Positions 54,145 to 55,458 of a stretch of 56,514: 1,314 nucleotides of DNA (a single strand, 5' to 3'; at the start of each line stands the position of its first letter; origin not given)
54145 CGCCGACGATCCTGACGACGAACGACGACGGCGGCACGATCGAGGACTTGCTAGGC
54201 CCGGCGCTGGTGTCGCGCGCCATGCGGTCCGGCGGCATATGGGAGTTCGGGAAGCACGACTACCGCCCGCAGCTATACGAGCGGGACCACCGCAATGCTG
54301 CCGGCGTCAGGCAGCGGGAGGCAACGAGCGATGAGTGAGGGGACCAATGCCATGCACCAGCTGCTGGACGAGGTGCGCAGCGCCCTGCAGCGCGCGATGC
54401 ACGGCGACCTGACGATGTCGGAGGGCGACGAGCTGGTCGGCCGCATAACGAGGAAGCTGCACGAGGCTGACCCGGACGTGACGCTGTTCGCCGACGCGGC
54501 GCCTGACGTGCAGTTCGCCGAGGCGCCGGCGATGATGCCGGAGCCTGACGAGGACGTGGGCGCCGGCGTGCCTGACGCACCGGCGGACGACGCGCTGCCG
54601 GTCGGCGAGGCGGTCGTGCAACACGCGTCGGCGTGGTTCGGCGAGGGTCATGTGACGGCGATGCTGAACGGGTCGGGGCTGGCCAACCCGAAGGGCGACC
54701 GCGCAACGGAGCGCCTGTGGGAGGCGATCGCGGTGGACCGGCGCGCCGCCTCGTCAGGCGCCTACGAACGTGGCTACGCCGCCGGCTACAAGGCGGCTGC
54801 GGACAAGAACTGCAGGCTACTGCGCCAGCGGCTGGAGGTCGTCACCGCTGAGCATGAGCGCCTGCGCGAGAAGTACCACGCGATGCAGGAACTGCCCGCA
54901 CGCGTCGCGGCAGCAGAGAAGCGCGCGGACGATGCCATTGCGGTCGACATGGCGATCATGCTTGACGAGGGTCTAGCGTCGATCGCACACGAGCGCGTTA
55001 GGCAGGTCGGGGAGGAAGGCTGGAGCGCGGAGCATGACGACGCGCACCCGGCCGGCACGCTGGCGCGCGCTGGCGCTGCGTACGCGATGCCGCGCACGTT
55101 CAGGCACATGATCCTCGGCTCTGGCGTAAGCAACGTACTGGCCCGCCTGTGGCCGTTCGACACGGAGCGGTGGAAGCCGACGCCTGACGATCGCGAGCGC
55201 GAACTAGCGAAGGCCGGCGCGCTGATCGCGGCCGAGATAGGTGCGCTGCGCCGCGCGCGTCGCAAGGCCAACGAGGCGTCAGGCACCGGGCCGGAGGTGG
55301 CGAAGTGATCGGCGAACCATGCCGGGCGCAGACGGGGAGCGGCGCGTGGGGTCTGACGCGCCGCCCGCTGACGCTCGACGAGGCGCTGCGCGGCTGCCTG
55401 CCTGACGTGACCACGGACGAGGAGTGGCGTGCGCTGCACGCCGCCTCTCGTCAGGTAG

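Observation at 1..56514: Genome-wide hyper-abundance of an asymmetric, strand-biased motif (G)CCTNACG(A/C)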

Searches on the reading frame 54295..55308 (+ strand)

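Call 13: search_protein_families(library=pfam, proteins=[window:54295-55308:+], max_evalue=0.001)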
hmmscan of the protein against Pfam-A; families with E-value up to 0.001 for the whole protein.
window:54295-55308:+ (337 aa): 0 families

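Call 48: search_protein_families(library=phrogs, proteins=[window:54295-55308:+], max_evalue=0.001)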
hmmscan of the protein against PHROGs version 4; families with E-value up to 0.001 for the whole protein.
window:54295-55308:+ (337 aa): 9 families
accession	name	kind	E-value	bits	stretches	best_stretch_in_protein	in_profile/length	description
phrog_6628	-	unknown function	2.7e-25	90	1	130-327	488-671/685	-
phrog_9434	-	unknown function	1.8e-18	68.2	1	192-327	368-498/507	-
phrog_9763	-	unknown function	9.1e-18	65.9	1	195-328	120-242/247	-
phrog_11504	-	unknown function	6e-17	63.5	1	233-322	285-369/376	-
phrog_28211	-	unknown function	1.3e-14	55.4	1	202-330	105-230/234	-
phrog_6574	-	unknown function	1.7e-14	55.4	1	209-327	90-212/217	-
phrog_19550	-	unknown function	3.5e-14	54.3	1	205-325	71-182/186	-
phrog_3956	-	unknown function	1.1e-12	48.8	1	230-324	497-579/585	-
phrog_14548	-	unknown function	6.5e-10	39.8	1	205-321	268-370/378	-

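Call 99: search_protein_families(library=ncbifam, proteins=[window:54295-55308:+], max_evalue=0.01)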
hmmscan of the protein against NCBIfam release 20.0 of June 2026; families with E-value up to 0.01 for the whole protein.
window:54295-55308:+ (337 aa): 0 families
